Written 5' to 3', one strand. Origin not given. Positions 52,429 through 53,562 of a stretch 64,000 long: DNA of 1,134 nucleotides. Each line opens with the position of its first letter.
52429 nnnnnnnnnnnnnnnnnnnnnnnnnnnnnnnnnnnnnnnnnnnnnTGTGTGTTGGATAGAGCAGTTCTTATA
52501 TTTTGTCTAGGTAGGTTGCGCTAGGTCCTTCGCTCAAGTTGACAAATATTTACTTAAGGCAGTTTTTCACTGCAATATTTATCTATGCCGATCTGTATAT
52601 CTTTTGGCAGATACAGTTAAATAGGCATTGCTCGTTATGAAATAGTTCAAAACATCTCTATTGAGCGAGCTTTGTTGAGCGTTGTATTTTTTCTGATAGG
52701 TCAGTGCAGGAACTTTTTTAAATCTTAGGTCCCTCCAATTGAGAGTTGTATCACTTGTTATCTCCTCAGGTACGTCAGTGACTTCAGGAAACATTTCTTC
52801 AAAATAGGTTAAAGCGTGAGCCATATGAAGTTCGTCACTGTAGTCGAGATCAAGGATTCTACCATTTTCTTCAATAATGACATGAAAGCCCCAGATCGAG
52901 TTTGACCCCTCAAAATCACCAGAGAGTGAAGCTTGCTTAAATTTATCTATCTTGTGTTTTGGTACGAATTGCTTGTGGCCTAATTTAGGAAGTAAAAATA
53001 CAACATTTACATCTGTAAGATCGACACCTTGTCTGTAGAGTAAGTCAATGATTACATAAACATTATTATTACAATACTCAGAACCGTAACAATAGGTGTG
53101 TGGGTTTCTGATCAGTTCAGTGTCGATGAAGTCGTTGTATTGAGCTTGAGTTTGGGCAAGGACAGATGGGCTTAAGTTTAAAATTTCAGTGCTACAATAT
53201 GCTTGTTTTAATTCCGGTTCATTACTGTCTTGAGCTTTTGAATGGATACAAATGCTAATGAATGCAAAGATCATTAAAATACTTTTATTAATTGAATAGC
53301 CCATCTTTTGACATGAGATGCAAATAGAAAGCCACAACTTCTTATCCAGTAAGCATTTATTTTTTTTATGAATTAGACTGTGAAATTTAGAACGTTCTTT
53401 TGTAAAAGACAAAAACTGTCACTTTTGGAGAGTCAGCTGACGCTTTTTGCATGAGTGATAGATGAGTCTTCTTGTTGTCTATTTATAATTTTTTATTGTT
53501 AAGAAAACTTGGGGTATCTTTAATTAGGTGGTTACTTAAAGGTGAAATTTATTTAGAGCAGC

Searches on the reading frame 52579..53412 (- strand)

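Call 64: search_protein_families(library=pfam, proteins=[window:52579-53412:-], max_evalue=0.01)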
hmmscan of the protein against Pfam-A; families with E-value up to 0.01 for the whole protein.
window:52579-53412:- (277 aa): 1 family
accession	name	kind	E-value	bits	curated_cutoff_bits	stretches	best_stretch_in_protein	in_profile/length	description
PF09764.15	Nt_Gln_amidase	-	0.00046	20.2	27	1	109-267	1-148/184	N-terminal glutamine amidase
